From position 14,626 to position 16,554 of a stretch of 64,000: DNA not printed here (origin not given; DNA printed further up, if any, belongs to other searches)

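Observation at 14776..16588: T9SS-secreted DUF4832 putative hydrolase shares an upstream motif with the pel-like operon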

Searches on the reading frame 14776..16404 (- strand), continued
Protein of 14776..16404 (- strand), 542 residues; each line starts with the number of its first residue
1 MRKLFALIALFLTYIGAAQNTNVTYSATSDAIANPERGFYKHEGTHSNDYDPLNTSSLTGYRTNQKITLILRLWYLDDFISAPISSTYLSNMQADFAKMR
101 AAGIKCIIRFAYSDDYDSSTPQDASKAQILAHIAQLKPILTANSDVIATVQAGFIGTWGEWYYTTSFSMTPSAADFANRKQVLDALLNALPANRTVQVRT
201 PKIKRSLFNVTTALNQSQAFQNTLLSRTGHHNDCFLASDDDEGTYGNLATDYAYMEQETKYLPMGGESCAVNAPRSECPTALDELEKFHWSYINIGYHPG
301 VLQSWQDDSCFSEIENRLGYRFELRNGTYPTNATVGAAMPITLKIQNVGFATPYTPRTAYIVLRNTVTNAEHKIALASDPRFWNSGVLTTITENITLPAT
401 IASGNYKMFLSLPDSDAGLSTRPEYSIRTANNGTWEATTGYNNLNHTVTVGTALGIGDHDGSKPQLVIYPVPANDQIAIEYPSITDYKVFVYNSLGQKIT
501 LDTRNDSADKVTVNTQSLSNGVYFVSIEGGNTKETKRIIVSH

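Call 36: find_encoding_contigs(protein=P0062, flank=10000, max_places=2)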
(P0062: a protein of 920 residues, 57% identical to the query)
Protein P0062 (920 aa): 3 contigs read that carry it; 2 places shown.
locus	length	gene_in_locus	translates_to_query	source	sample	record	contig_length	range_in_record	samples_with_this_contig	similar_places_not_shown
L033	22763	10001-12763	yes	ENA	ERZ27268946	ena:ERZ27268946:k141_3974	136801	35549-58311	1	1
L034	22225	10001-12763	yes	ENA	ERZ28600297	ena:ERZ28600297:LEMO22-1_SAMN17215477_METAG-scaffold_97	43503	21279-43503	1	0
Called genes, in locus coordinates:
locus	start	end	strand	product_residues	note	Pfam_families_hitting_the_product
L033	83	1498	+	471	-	PF00929:RNase_T, PF01541:GIY-YIG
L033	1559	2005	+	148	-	PF08818:DUF1801 (weak)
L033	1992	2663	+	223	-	PF08713:DNA_alkylation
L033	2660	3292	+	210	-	PF04982:TM_HPP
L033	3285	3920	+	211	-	PF03458:Gly_transporter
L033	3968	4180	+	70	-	-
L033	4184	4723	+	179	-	PF14066:DUF4256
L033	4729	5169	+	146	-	PF13474:SnoaL_3, PF14534:DUF4440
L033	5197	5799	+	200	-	PF02586:SRAP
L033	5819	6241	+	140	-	-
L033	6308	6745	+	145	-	-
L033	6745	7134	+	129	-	-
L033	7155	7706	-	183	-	-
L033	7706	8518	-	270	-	PF01551:Peptidase_M23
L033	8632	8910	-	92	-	-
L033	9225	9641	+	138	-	-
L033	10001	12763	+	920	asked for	PF05345:He_PIG, PF16173:DUF4874, PF16116:DUF4832, PF18962:Por_Secre_tail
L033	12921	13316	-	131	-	-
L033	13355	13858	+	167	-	-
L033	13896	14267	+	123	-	PF00903:Glyoxalase, PF12681:Glyoxalase_2, PF18029:Glyoxalase_6 (weak)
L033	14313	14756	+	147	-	PF00903:Glyoxalase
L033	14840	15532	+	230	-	PF05050:Methyltransf_21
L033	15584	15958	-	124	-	-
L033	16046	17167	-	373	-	PF00266:Aminotran_5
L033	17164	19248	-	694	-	PF14508:GH97_N, PF10566:Glyco_hydro_97, PF14509:GH97_C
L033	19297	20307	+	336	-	-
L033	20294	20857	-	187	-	PF01713:Smr (weak)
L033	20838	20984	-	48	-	-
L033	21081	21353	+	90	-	PF10825:DUF2752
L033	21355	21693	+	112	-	PF13828:DUF4190 (weak), PF07666:MpPF26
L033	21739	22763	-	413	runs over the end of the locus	PF00202:Aminotran_3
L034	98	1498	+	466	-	PF00929:RNase_T, PF01541:GIY-YIG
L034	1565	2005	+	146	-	PF08818:DUF1801 (weak)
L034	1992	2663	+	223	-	PF08713:DNA_alkylation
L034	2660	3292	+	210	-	PF04982:TM_HPP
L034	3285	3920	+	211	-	PF03458:Gly_transporter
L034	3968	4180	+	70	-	-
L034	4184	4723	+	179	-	PF14066:DUF4256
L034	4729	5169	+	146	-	PF13474:SnoaL_3, PF14534:DUF4440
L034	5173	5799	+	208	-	PF02586:SRAP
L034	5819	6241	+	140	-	-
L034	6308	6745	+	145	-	-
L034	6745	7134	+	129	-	-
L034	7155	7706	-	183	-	-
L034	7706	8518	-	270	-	PF01551:Peptidase_M23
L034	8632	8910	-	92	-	-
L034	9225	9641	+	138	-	-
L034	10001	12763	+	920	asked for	PF05345:He_PIG, PF16173:DUF4874, PF16116:DUF4832, PF18962:Por_Secre_tail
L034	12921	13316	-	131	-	-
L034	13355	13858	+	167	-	-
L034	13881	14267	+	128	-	PF00903:Glyoxalase, PF12681:Glyoxalase_2, PF18029:Glyoxalase_6 (faint)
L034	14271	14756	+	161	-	PF00903:Glyoxalase, PF13669:Glyoxalase_4 (faint)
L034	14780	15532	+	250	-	PF05050:Methyltransf_21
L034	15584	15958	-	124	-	-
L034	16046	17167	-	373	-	PF00266:Aminotran_5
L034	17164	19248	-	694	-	PF14508:GH97_N, PF10566:Glyco_hydro_97, PF14509:GH97_C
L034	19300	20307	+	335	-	-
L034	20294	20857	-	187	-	PF01713:Smr (weak)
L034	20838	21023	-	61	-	-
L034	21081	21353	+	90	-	PF10825:DUF2752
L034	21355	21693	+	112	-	PF13828:DUF4190 (weak), PF07666:MpPF26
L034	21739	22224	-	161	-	?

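Call 42: predict_structure(alignment_id=A1)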
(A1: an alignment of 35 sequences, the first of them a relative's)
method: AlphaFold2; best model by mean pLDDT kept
length: 542 residues; sequences in the alignment: 35
mean_pLDDT: 86.5   pTM: 0.75
mean pLDDT of the five models: 86.5, 85.7, 84.7, 84.6, 84.6
residues with pLDDT >= 90: 307; 70-90: 171; 50-70: 46; < 50: 18
segments of 3 or more residues with pLDDT < 50: 15-17, 158-161, 455-463
pLDDT, mean of each block of 10 residues (from residue 1): 63 58 95 94 92 97 95 92 96 98 96 67 82 97 96 64 60 86 95 88 88 91 93 73 66 89 85 81 91 81 82 94 97 88 97 95 95 95 95 90 94 95 97 95 96 48 67 76 86 89 87 88 88 85 78
secondary structure, 60 per line:
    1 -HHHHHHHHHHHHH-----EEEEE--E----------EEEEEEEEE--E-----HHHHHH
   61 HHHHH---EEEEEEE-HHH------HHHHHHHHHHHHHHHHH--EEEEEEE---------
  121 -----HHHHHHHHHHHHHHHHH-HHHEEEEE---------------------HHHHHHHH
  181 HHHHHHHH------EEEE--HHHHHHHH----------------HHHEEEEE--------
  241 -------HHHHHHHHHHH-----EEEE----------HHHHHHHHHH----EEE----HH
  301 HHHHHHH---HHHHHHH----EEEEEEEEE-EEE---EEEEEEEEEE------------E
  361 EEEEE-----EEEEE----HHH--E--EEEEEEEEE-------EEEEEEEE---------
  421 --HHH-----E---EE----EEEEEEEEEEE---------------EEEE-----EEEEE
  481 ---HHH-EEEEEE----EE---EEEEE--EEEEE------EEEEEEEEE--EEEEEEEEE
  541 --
elements in order: H2-14 E20-24 E38-46 H55-65 E69-75 H86-102 E105-111 H126-142 E147-151 H173-188 E195-198 H201-208 E228-232 H248-258 E264-267 H278-287 E292-294 H299-307 H311-317 E322-330 E332-334 E338-347 E360-365 E371-375 E388-396 E404-411 E441-451 E467-470 E476-480 E488-493 E503-507 E510-514 E521-529 E532-540

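Call 45: fold_search(model_id=the predicted structure, library=pdb)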
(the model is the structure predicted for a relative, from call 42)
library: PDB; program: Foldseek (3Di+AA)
matches with E <= 10: 1852; with E <= 0.001: 397
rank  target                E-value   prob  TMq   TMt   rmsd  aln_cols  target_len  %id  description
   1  1wky                  3.2e-08  1.00  0.31  0.36  13.6       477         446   11  Crystal structure of alkaline mannanase from Bacillus sp. strain JAMB-602: catalytic domain and its Carbohydrate Binding (released 2005-06-15)
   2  8zi5_D                4.3e-08  1.00  0.31  0.51   7.6       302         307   14  Crystal structure of a beta-1,4-endoglucanase from Bispora sp. MEY-1 in complex with mannotetrose (released 2025-05-21)
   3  6tn6                  4.6e-08  1.00  0.28  0.31  20.4       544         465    8  X-ray structure of the endo-beta-1,4-mannanase from Thermotoga petrophila (released 2020-04-29)
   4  2x2y_B                5.1e-08  1.00  0.32  0.37  19.1       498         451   12  Cellulomonas fimi endo-beta-1,4-mannanase double mutant (released 2010-06-23)
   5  3kl0_C                5.1e-08  1.00  0.30  0.38  14.0       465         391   10  Crystal structure of the glucuronoxylan xylanohydrolase XynC from Bacillus subtilis (released 2010-12-08)
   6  1ven                  5.1e-08  1.00  0.29  0.30  14.7       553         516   10  Crystal Structure Analysis of Y164E/maltose of Bacilus cereus Beta-amylase at pH 4.6 (released 2005-05-24)
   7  1vep_A                5.4e-08  1.00  0.32  0.33  13.5       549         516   10  Crystal Structure Analysis of Triple (T47M/Y164E/T328N)/maltose of Bacillus cereus Beta-Amylase at pH 6.5 (released 2005-05-24)
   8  1itc_A                6.1e-08  1.00  0.32  0.33  14.2       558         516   10  Beta-Amylase from Bacillus cereus var. mycoides Complexed with Maltopentaose (released 2003-05-27)
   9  5xrc_B                7.3e-08  1.00  0.35  0.35  30.3       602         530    8  A Trimodular GH5_4 Subfamily Endoglucanase Structure with Large Unit Cell (released 2019-02-27)
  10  2bvt_A                7.3e-08  1.00  0.31  0.37  19.4       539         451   11  The structure of a modular endo-beta-1,4-mannanase from Cellulomonas fimi explains the product specificity of glycosid (released 2005-09-26)
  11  1b90                  8.1e-08  1.00  0.29  0.31  15.4       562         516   10  BACILLUS CEREUS BETA-AMYLASE APO FORM (released 1999-03-15)
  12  8zlg_A                9.1e-08  1.00  0.30  0.48   8.8       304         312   16  Crystal structure of a beta-1,4-endoglucanase from Bispora sp. MEY-1 (released 2025-05-28)
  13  1veo_A                1.1e-07  1.00  0.30  0.31  14.2       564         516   10  Crystal Structure Analysis of Y164F/maltose of Bacillus cereus Beta-Amylase at pH 4.6 (released 2005-05-24)
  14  5xrc_C                1.4e-07  1.00  0.34  0.34  30.1       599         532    8  A Trimodular GH5_4 Subfamily Endoglucanase Structure with Large Unit Cell (released 2019-02-27)
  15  5e09                  1.7e-07  1.00  0.30  0.31  29.9       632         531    8  Structural Insight of a Trimodular Halophilic Cellulase with a Family 46 Carbohydrate-Binding Module (released 2016-10-05)
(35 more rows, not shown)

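Call 46: find_related_loci(query=A1, collection=metagenome_contigs, flank=10000)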
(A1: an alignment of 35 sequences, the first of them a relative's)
Query A1 (542 aa) in metagenome_contigs; peptide patterns used: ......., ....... (x = any residue, [..] = any of these).
600 stretches matched a pattern (row limit reached: there are more); 563 encode a relative of the query (tblastn E <= 1e-3); the best 80 are kept; 80 distinct loci.
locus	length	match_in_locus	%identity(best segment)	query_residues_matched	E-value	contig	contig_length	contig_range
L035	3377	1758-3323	56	18-542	0e+0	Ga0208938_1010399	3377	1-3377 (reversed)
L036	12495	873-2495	55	1-542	0e+0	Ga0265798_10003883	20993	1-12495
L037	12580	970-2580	55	1-542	0e+0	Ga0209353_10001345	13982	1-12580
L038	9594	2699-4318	54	1-542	0e+0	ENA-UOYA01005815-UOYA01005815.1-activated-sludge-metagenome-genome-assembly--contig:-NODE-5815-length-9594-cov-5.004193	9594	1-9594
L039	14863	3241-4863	53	1-542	0e+0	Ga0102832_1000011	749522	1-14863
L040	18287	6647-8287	51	1-542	0e+0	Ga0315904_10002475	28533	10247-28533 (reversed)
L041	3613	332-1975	50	1-542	0e+0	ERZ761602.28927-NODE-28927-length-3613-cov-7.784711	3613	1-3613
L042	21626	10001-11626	48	1-542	0e+0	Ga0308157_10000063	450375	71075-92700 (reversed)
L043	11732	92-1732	49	1-542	0e+0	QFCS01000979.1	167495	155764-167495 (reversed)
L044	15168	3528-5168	48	1-542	0e+0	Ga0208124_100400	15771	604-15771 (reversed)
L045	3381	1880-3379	53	1-494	0e+0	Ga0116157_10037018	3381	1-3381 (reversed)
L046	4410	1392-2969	51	18-542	0e+0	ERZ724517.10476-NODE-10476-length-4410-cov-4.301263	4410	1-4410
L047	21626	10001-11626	50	1-542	1e-178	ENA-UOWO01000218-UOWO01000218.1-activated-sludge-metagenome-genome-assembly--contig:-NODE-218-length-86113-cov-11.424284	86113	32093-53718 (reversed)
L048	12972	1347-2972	49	1-542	3e-177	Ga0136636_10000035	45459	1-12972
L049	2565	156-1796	46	1-542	0e+0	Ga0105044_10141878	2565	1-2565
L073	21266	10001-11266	45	23-450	1e-127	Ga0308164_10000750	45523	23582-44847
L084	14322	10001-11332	43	14-450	2e-122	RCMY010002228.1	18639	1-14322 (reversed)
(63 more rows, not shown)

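Call 49: search_protein_families(library=pfam, proteins=[L084:287-1459:+, L084:1459-2826:+, L084:3008-5788:+, L084:6440-7534:+, L084:9272-11788:+, L084:11898-13322:-, L073:2337-3512:+, L073:3463-5148:+, L073:7068-8612:+, L073:9347-11275:+], max_evalue=0.0001)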
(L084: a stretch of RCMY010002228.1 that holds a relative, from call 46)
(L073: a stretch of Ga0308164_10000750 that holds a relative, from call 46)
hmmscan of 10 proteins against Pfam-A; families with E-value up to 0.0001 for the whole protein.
L084:287-1459:+ (390 aa): 6 families
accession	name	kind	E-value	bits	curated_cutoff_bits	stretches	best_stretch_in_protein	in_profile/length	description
PF11997.14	DUF3492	-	2.9e-54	185.1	23.3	1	2-174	107-267/268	Domain of unknown function (DUF3492)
PF00534.26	Glycos_transf_1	-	7.3e-27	94.4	26.4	1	193-354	6-160/172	Glycosyl transferases group 1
PF13692.12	Glyco_trans_1_4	-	9.1e-27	94.5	27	1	203-352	3-142/142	Glycosyl transferases group 1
PF20706.3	GT4-conflict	-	9e-09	35.2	26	1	179-340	176-340/385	Family 4 Glycosyltransferase in conflict systems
PF13439.12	Glyco_transf_4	-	2e-06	28.4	28.5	1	48-188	53-170/170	Glycosyltransferase Family 4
PF13579.12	Glyco_trans_4_4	-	4.2e-05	24.4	29.7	0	52-183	56-158/158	Glycosyl transferase 4-like domain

L084:1459-2826:+ (455 aa): 1 family
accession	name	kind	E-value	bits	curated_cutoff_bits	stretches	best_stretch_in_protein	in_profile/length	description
PF16933.10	PelG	-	2.1e-150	502.1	29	1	1-452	1-452/452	Putative exopolysaccharide Exporter (EPS-E)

L084:3008-5788:+ (926 aa): 1 family
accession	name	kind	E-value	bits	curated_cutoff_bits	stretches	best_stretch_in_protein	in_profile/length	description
PF03537.19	Glyco_hydro_114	-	4.4e-20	72.3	27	1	54-272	22-227/231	Glycoside-hydrolase family GH114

L084:6440-7534:+ (364 aa): 1 family
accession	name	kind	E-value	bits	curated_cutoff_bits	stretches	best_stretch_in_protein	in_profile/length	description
PF01095.25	Pectinesterase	-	1.9e-06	27.3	27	1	54-142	3-97/298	Pectinesterase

L084:9272-11788:+ (838 aa): 2 families
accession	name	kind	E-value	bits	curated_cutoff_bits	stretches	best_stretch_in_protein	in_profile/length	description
PF16116.10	DUF4832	-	7.2e-59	199.6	29.2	1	460-668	1-216/216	Domain of unknown function (DUF4832)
PF16173.10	DUF4874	-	2.5e-45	154.4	30.1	1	267-435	1-158/159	Domain of unknown function (DUF4874)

L084:11898-13322:- (474 aa): 2 families
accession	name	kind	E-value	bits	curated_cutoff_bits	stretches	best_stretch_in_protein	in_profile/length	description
PF03537.19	Glyco_hydro_114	-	5.4e-87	291.3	27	1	250-469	1-231/231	Glycoside-hydrolase family GH114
PF14741.12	GH114_assoc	-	1.4e-42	145.3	22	1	79-202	1-126/126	N-terminal glycosyl-hydrolase-114-associated domain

L073:2337-3512:+ (391 aa): 6 families
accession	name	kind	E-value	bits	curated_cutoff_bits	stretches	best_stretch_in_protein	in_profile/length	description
PF13692.12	Glyco_trans_1_4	-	3e-26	92.8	27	1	196-335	3-140/142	Glycosyl transferases group 1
PF00534.26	Glycos_transf_1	-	5.1e-22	78.6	26.4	1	192-350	13-170/172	Glycosyl transferases group 1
PF13579.12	Glyco_trans_4_4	-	2.6e-10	41.3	29.7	1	23-173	8-156/158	Glycosyl transferase 4-like domain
PF20706.3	GT4-conflict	-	4.2e-10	39.6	26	1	164-315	170-325/385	Family 4 Glycosyltransferase in conflict systems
PF13477.12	Glyco_trans_4_2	-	8.5e-08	32.9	23.4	1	8-151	2-139/139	Glycosyl transferase 4-like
PF13439.12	Glyco_transf_4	-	9.8e-06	26.1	28.5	1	25-179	11-168/170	Glycosyltransferase Family 4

L073:3463-5148:+ (561 aa): 1 family
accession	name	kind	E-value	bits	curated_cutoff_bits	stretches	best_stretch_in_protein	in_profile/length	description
PF13480.13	Acetyltransf_6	-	2.1e-18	67.3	22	1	190-333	3-143/143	Acetyltransferase (GNAT) domain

L073:7068-8612:+ (514 aa): 5 families
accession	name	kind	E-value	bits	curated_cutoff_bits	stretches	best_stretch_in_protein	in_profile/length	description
PF13692.12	Glyco_trans_1_4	-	1.6e-33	116.4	27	1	325-465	2-142/142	Glycosyl transferases group 1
PF00534.26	Glycos_transf_1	-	3e-32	111.9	26.4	1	323-476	14-169/172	Glycosyl transferases group 1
PF13439.12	Glyco_transf_4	-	8.8e-16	58.8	28.5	1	143-303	2-166/170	Glycosyltransferase Family 4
PF13579.12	Glyco_trans_4_4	-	5.8e-11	43.4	29.7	1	143-301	1-157/158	Glycosyl transferase 4-like domain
PF20706.3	GT4-conflict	-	5.6e-06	26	26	1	276-426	150-309/385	Family 4 Glycosyltransferase in conflict systems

L073:9347-11275:+ (642 aa): 2 families
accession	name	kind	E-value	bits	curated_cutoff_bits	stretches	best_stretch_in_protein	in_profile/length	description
PF16116.10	DUF4832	-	5e-74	249.1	29.2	1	417-621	1-216/216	Domain of unknown function (DUF4832)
PF16173.10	DUF4874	-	1.4e-45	155.2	30.1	1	230-392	1-157/159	Domain of unknown function (DUF4874)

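Call 65: search_protein_families(library=ncbifam, proteins=[window:14776-16404:-], max_evalue=0.001)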
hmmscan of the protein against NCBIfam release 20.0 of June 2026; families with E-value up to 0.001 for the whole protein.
window:14776-16404:- (542 aa): 3 families
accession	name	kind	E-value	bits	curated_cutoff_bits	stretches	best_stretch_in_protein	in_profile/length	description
TIGR04183.1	Por_Secre_tail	domain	3.7e-13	49.2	23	1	468-540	1-71/72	T9SS type A sorting domain-containing protein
NF038113.1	T9SSA_dep_M36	equivalog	5e-10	38.2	885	1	462-540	789-868/869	T9SS-dependent M36 family metallopeptidase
NF033708.1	T9SS_Cterm_ChiA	domain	0.00038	20.3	40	1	488-539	3-54/55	T9SS sorting signal type C domain-containing protein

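Call 70: search_protein_representatives(protein=window:14776-16404:-)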
Query: 542 residues. Proteins with E-value up to 0.001 (for the whole library): 5361; up to 1e-10: 3321; up to 1e-30: 1790. The best 150 are listed.
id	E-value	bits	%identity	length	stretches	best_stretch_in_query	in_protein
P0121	1.5e-217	739.6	43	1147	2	7-451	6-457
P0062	2.6e-204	695.9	58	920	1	18-542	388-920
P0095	2.1e-199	679.7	56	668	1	16-542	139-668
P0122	1.3e-180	617.7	39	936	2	16-450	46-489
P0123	9.6e-175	598.4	39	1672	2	21-506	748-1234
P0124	6.8e-174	595.5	52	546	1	6-540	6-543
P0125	9.4e-166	568.7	42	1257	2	27-448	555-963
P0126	2.7e-164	563.9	41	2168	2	22-452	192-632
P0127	1.1e-154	532.2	38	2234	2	21-502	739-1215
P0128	1.7e-139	482.1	55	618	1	19-450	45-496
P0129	1.9e-139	481.9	50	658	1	6-463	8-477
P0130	8.7e-137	473.1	48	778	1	7-463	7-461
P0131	2.3e-136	471.7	48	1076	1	12-475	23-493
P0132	7.8e-135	466.7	45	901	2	4-462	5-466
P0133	2.5e-134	465.0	43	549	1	4-531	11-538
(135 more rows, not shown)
